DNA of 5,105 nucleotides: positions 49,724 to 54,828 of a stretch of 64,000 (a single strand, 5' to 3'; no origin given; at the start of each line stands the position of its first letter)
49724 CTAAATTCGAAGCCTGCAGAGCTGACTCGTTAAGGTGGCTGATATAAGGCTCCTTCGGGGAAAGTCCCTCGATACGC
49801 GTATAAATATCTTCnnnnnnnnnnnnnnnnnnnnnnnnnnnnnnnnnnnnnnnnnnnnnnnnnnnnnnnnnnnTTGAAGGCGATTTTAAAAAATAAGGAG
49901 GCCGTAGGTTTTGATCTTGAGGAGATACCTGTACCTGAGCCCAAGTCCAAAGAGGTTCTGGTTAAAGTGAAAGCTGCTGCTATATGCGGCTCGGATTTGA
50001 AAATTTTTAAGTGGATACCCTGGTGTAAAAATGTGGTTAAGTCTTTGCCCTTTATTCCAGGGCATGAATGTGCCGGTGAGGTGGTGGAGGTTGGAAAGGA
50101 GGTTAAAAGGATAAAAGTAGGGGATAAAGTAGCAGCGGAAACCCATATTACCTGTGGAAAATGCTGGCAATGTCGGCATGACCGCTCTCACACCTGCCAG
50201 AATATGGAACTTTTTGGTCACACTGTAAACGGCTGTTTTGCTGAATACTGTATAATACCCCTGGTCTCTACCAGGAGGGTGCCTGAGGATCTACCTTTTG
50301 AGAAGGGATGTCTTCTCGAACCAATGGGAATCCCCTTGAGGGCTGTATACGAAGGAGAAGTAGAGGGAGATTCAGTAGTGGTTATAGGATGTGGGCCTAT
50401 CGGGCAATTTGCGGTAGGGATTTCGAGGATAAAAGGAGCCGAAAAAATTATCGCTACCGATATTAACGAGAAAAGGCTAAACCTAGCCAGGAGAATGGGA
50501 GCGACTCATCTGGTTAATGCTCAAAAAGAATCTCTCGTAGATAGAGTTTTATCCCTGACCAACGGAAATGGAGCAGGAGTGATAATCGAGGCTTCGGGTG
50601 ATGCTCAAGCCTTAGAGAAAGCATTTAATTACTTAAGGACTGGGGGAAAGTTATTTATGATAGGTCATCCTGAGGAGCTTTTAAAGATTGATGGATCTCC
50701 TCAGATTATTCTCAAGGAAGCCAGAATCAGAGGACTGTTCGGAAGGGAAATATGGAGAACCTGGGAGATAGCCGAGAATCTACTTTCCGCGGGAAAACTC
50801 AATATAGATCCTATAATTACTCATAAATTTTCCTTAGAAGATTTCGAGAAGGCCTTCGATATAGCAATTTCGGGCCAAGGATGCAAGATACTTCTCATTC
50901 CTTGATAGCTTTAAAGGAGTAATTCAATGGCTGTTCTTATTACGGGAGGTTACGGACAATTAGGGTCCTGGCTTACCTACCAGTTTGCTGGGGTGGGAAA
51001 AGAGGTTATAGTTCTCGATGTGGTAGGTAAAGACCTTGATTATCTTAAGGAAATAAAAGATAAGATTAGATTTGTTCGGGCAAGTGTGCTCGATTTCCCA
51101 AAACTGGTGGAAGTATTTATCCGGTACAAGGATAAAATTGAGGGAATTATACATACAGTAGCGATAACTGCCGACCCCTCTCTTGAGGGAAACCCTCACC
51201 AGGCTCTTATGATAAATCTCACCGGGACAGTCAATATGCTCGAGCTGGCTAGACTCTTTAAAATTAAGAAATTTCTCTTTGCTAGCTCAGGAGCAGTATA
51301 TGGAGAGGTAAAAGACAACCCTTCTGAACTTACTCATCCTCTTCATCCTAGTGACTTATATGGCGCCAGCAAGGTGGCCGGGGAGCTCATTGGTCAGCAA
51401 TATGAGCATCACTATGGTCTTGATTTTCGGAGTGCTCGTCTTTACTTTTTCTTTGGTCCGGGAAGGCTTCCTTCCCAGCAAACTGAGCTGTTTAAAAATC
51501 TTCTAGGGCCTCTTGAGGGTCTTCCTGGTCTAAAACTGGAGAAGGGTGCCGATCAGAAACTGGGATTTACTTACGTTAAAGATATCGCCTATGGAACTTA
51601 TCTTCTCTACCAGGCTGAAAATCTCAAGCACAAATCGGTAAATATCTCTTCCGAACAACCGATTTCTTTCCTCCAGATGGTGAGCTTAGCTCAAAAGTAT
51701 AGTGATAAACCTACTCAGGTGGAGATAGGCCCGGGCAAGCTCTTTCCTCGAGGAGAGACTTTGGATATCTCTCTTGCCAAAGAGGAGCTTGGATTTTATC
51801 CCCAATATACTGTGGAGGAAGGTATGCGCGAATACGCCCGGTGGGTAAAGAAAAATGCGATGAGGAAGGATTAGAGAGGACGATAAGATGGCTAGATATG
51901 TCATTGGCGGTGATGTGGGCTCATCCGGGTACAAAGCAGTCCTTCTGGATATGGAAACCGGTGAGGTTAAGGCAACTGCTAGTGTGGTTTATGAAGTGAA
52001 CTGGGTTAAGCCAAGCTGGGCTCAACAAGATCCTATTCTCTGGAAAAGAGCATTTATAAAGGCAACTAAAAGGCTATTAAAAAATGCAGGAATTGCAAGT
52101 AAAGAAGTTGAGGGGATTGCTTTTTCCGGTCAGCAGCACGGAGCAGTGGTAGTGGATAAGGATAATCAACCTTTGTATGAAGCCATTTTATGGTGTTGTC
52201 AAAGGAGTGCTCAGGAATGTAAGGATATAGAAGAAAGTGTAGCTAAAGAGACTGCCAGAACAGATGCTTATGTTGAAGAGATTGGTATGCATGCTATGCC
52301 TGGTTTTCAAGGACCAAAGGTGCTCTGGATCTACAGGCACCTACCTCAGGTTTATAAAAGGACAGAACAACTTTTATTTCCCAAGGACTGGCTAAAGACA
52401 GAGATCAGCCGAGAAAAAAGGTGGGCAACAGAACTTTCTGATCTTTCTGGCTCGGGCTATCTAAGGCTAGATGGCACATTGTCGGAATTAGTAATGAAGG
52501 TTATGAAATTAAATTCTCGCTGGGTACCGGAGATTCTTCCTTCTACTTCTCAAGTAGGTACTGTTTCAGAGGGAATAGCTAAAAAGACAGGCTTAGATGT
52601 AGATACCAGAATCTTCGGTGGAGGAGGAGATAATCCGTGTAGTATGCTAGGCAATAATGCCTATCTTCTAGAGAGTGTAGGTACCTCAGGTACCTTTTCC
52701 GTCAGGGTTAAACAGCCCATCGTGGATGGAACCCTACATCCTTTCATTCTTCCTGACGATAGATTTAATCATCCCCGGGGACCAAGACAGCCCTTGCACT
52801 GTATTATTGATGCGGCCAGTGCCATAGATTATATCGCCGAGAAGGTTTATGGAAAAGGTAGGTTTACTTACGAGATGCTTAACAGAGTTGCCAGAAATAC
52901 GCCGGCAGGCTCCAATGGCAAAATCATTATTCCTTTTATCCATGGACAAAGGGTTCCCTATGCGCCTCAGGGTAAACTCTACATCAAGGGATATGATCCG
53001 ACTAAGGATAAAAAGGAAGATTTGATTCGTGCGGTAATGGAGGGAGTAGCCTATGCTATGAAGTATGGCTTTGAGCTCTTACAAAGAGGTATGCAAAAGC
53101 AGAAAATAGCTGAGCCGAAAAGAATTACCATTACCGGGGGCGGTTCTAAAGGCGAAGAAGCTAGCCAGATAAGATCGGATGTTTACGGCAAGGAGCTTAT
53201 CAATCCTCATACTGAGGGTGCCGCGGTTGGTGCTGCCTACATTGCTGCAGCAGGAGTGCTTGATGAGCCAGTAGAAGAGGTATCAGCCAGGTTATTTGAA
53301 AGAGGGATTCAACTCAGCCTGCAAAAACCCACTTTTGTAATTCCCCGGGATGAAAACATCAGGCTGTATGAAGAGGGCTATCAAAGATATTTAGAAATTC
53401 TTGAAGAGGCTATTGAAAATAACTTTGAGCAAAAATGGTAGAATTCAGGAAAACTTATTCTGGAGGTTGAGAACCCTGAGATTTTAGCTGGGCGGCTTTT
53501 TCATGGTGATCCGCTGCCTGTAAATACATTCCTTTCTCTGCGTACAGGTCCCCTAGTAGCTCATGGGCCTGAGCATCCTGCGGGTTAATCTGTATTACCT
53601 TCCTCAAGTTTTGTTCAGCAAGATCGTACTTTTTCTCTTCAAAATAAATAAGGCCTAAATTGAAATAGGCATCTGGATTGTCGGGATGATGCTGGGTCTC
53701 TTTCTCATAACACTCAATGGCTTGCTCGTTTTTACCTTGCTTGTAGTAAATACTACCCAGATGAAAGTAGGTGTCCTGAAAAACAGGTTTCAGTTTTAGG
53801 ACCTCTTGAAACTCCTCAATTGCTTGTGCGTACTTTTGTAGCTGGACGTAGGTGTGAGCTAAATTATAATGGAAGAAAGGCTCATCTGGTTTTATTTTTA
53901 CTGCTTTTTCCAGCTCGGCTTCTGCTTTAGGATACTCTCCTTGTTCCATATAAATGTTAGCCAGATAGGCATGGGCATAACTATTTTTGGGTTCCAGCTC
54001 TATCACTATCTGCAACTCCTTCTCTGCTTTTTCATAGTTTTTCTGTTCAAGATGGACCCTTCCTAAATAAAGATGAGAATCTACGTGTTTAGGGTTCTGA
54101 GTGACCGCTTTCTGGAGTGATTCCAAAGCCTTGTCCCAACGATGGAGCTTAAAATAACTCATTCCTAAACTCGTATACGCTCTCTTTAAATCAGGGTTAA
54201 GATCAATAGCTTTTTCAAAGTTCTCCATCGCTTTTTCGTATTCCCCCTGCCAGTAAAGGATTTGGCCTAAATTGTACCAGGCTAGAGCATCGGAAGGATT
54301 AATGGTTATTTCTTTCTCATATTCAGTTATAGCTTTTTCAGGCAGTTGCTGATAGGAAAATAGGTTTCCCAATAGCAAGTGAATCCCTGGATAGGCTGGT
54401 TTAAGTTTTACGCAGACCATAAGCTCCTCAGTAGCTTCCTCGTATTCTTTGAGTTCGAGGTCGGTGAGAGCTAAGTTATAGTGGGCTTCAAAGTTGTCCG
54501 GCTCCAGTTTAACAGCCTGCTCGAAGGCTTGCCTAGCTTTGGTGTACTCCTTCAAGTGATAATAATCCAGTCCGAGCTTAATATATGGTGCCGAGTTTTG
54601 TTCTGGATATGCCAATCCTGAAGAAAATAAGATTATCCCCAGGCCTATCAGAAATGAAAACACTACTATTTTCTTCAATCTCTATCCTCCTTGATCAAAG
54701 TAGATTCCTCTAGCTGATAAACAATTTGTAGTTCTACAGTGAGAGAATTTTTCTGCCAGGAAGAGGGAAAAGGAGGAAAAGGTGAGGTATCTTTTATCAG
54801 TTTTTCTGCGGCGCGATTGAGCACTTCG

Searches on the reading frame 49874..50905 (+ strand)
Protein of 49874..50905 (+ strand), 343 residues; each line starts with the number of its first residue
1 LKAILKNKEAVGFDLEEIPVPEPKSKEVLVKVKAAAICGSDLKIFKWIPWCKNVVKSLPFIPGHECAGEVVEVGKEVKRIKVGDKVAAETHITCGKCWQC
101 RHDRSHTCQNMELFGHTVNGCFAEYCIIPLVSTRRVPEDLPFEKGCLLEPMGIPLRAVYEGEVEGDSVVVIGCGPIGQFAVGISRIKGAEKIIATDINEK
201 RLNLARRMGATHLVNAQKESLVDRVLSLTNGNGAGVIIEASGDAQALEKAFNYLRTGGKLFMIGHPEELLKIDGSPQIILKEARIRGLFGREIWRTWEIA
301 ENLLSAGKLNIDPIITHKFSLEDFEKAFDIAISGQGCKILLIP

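Call 53: search_protein_families(library=pfam, proteins=[window:49874-50905:+], max_evalue=0.00001)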
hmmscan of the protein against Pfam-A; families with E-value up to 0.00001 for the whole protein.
window:49874-50905:+ (343 aa): 3 families
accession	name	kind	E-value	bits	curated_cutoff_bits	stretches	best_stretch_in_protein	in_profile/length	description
PF08240.17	ADH_N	-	5.5e-30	104.1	23.5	1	25-131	2-97/104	Alcohol dehydrogenase GroES-like domain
PF00107.32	ADH_zinc_N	-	5.3e-29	101.2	31.8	1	175-304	1-127/129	Zinc-binding dehydrogenase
PF16912.11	Glu_dehyd_C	-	2.7e-10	40.5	34.9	1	162-329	28-199/211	Glucose dehydrogenase C-terminus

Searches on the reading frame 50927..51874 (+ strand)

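Call 53: search_protein_families(library=pfam, proteins=[window:50927-51874:+], max_evalue=0.00001)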
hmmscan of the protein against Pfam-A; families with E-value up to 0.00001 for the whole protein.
window:50927-51874:+ (315 aa): 6 families
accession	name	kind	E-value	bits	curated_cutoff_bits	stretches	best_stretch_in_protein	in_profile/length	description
PF01370.27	Epimerase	-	1.1e-35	123.6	20.9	1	3-240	1-239/240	NAD dependent epimerase/dehydratase family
PF16363.11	GDP_Man_Dehyd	-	2.8e-33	116.2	27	1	4-302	1-331/332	GDP-mannose 4,6 dehydratase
PF04321.23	RmlD_sub_bind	-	2.5e-13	50.2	27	1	1-224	1-193/287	RmlD substrate binding domain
PF02719.21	Polysacc_synt_2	-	4.4e-10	39.7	20.2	1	3-159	1-152/293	Polysaccharide biosynthesis protein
PF01073.25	3Beta_HSD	-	6.3e-09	35.7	22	1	4-153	1-154/280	3-beta hydroxysteroid dehydrogenase/isomerase family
PF07993.18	NAD_binding_4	-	2.8e-06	27.1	20.1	0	67-166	85-198/258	Male sterility protein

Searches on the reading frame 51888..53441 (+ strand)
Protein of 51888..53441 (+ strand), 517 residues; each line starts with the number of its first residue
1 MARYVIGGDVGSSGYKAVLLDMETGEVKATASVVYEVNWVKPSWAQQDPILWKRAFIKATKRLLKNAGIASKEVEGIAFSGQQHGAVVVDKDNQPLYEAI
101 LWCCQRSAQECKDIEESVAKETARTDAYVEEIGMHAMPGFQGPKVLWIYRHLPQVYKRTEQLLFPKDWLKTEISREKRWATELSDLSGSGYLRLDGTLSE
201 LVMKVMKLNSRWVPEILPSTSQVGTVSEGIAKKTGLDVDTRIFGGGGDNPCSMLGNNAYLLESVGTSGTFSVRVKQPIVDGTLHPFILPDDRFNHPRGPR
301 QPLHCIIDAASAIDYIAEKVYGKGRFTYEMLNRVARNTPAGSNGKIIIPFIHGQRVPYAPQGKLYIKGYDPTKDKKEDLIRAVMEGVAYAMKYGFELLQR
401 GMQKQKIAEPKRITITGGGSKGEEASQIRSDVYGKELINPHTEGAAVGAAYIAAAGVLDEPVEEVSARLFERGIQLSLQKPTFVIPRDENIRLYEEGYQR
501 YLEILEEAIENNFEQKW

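Call 53: search_protein_families(library=pfam, proteins=[window:51888-53441:+], max_evalue=0.00001)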
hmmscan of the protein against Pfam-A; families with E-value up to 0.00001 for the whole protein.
window:51888-53441:+ (517 aa): 2 families
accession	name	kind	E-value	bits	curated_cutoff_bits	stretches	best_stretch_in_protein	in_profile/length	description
PF00370.27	FGGY_N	-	8.6e-52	176.6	28.8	1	4-255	1-245/245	FGGY family of carbohydrate kinases, N-terminal domain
PF02782.22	FGGY_C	-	7e-18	65.6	27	1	263-455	4-196/198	FGGY family of carbohydrate kinases, C-terminal domain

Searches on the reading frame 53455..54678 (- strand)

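Call 53: search_protein_families(library=pfam, proteins=[window:53455-54678:-], max_evalue=0.00001)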
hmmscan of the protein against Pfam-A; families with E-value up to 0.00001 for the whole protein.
window:53455-54678:- (407 aa): 33 families (the best 25 are shown)
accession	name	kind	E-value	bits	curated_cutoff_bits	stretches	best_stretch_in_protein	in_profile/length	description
PF07719.23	TPR_2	-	6e-76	244.8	27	7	131-163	1-33/34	Tetratricopeptide repeat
PF13414.12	TPR_11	-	1.6e-75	249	26.8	7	308-347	1-40/42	TPR repeat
PF00515.34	TPR_1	-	2.9e-75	245.7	27.8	7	131-163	1-33/34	Tetratricopeptide repeat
PF13432.12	TPR_16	-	1.7e-59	198.1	32.7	6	307-369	3-65/65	Tetratricopeptide repeat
PF13181.12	TPR_8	-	1.9e-58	190.1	25.7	3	133-163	3-33/34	Tetratricopeptide repeat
PF13431.12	TPR_17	-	1.5e-55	181.3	24.4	0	323-356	1-34/34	Tetratricopeptide repeat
PF14559.12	TPR_19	-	1.2e-54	183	25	6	178-242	4-68/68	Tetratricopeptide repeat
PF13428.12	TPR_14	-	6.3e-45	147.4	23.5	0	236-275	4-43/44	Tetratricopeptide repeat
PF13424.12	TPR_12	-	2.2e-38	130.7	30.1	4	131-192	3-72/77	Tetratricopeptide repeat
PF13174.12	TPR_6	-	8.3e-37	123.8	26.3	0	133-163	2-32/33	Tetratricopeptide repeat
PF23914.1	TPR_CcmH_CycH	-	3e-35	121.8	42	4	125-227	44-149/158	Cytochrome c-type biogenesis protein H TPR domain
PF12895.13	ANAPC3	-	1.6e-32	112.1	27.2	3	118-191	10-82/82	Anaphase-promoting complex, cyclosome, subunit 3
PF13371.12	TPR_9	-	1.8e-32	111.6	35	1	308-374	2-68/73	Tetratricopeptide repeat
PF13176.12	TPR_7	-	2.3e-27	93.1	27.9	0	304-332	2-32/36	Tetratricopeptide repeat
PF25063.1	ARM_TT21_C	-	1.6e-25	90.6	35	2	191-300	87-197/209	Tetratricopeptide repeat protein 21 C-terminal ARM domain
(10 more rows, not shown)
